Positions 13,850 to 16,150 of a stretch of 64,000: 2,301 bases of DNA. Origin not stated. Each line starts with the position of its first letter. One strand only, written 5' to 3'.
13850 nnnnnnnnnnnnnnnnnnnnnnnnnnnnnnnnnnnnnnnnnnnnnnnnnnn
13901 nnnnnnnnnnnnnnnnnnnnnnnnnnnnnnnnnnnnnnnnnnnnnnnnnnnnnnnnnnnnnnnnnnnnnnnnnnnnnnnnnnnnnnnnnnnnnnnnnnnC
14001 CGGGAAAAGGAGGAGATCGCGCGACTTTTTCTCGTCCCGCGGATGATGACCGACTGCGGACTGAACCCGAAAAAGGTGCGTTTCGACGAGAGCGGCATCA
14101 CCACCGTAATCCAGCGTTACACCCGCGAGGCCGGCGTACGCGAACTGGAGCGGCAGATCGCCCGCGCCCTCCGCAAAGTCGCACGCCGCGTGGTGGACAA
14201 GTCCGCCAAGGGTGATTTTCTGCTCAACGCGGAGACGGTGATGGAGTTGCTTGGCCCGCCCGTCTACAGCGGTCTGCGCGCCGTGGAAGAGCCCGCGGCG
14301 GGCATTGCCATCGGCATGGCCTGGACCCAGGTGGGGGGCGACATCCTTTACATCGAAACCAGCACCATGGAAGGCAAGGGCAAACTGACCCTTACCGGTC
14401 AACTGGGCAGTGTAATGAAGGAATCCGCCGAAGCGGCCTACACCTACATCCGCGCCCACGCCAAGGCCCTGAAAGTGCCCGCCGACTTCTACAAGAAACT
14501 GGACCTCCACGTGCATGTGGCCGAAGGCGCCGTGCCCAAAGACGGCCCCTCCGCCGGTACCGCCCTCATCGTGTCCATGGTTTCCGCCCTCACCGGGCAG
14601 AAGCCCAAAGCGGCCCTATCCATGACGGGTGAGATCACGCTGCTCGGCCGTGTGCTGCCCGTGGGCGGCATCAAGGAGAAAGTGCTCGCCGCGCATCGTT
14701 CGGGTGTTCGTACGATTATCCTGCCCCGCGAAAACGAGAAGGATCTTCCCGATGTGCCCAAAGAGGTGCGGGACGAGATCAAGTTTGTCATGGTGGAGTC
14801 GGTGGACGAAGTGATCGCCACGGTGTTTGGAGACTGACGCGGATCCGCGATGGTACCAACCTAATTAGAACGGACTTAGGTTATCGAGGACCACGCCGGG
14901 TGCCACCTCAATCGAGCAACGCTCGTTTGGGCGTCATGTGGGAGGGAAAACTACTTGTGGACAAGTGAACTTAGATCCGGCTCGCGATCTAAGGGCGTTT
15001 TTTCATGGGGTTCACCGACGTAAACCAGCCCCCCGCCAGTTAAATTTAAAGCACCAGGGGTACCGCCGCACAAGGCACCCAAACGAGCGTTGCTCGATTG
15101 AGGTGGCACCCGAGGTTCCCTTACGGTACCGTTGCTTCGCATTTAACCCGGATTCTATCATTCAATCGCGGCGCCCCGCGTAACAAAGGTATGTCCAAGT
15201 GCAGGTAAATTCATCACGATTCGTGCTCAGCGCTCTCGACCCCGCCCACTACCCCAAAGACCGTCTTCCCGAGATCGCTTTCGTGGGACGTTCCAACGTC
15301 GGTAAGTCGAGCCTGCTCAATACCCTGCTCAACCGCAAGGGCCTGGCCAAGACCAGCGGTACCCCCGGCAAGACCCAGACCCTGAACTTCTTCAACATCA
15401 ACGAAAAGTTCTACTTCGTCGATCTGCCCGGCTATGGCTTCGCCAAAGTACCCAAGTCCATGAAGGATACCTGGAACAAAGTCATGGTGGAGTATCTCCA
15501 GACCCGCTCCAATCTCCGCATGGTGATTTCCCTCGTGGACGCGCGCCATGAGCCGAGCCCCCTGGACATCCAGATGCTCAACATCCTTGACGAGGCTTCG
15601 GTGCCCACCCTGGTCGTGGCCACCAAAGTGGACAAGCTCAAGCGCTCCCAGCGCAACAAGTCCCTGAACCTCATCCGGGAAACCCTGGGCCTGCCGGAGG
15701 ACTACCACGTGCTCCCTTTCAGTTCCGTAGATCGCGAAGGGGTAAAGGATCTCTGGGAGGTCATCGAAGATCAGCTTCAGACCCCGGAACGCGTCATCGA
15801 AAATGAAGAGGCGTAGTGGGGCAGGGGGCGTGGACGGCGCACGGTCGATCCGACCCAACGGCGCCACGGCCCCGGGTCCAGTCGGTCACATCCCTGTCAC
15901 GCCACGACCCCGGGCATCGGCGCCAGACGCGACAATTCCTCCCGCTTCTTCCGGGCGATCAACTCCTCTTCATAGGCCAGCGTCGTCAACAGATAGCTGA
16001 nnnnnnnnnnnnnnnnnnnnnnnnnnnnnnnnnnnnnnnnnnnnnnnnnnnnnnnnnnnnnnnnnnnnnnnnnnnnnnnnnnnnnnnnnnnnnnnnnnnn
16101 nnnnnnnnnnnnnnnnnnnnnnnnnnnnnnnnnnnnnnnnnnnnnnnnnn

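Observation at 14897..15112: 35-bp perfect inverted repeats enclosing a 146-bp core just after lon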

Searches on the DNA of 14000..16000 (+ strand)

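Call 4: search_rna_families(source=window, start=14000, end=16000, threshold=evalue, max_evalue=1, show_alignments=3)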
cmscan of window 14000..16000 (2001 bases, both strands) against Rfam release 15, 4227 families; matches with E-value up to 1: 0.
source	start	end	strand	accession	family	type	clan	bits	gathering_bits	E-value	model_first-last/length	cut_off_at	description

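Call 24: search_dna_similar(query=window:14890-15120:+, collection=plasmids, mode=distant, max_evalue=0.01)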
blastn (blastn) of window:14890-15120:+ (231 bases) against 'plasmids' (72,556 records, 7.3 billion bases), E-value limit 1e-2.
No match.
